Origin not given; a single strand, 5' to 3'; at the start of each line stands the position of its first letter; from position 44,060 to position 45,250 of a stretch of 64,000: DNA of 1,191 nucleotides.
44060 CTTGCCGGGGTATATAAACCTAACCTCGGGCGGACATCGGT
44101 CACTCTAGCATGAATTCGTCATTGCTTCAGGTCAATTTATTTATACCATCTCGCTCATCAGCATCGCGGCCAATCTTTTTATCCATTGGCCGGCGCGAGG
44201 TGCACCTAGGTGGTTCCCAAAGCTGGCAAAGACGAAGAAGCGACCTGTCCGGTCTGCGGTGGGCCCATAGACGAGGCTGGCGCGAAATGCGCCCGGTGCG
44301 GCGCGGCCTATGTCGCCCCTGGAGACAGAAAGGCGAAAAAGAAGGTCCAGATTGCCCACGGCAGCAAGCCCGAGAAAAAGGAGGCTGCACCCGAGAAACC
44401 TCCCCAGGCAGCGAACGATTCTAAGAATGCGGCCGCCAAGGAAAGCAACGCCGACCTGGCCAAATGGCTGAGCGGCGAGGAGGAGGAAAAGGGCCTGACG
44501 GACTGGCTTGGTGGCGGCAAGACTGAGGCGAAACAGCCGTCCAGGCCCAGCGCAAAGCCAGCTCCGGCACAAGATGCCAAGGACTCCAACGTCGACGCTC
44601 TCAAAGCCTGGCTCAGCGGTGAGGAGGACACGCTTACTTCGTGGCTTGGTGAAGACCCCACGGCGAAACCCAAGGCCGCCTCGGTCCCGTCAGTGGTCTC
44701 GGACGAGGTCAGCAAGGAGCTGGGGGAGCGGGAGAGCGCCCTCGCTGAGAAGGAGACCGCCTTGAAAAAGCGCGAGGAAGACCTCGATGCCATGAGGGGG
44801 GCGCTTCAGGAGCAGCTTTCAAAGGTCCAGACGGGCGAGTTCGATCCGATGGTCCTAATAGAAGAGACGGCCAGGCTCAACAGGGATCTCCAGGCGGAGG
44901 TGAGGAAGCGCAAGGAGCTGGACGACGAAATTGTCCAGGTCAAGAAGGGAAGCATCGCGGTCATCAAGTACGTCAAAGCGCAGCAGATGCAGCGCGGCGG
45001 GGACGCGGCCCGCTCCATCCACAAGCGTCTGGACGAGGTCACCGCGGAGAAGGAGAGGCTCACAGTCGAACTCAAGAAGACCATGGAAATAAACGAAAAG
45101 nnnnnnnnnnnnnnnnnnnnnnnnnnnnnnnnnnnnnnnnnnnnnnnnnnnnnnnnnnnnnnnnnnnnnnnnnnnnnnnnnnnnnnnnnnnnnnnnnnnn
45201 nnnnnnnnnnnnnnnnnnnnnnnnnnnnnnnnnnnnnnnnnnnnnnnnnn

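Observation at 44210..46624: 804-aa Zn-ribbon/coiled-coil protein ending in a KaiC/RecA-like domain with a GKE Walker A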

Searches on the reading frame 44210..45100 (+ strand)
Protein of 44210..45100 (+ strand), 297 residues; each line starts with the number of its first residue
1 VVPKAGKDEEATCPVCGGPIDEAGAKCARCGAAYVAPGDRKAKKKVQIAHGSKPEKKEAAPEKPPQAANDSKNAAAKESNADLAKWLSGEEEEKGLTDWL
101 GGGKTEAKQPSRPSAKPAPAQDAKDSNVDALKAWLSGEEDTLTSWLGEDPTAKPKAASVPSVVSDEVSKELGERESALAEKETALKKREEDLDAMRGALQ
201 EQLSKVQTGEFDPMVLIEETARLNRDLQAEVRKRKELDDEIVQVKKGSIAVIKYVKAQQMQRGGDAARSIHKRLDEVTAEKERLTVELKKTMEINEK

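Call 31: search_protein_families(library=pfam, proteins=[window:44210-45100:+], max_evalue=10)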
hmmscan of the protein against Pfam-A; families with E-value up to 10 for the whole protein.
window:44210-45100:+ (297 aa): 13 families
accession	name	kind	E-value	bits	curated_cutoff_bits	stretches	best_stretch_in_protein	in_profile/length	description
PF15726.10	DUF4677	-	0.0073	16.9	27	1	155-208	21-74/198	Domain of unknown function (DUF4677)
PF11740.13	KfrA_N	-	0.045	14.9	26.1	1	141-207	39-103/113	Plasmid replication region DNA-binding N-term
PF12773.13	DZR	-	0.076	13.6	27.3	1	10-32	12-32/45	Double zinc ribbon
PF04423.19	Rad50_zn_hook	-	0.079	13.2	24.3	1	8-23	17-32/52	Rad50 zinc hook motif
PF18912.6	DZR_2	-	0.1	12.9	27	1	12-32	9-29/56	Double zinc ribbon domain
PF06827.20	zf-FPG_IleRS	-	0.41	11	21.3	1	13-24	4-15/30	Zinc finger found in FPG and IleRS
PF22655.1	SpoU_sub_bind_like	-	0.44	11.5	27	1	131-177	41-84/90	SpoU L30e-like domain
PF08826.15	DMPK_coil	-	0.63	10.6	22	2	196-235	13-52/61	DMPK coiled coil domain like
PF13240.11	Zn_Ribbon_1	-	0.7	10.2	25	1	7-19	10-22/23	zinc-ribbon domain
PF13248.11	Zn_ribbon_3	-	0.7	9.9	27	1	10-32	2-24/26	zinc-ribbon domain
PF23451.1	Zn_ribbon_PaaD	-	0.77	9.9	27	1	5-18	9-22/53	PaaD zinc beta ribbon domain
PF09723.15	Zn_ribbon_8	-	5.7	7.5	34.4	1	4-18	21-34/41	Zinc ribbon domain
PF24460.1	DUF7575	-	6.2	6.7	28.5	1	9-23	2-16/28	Domain of unknown function (DUF7575)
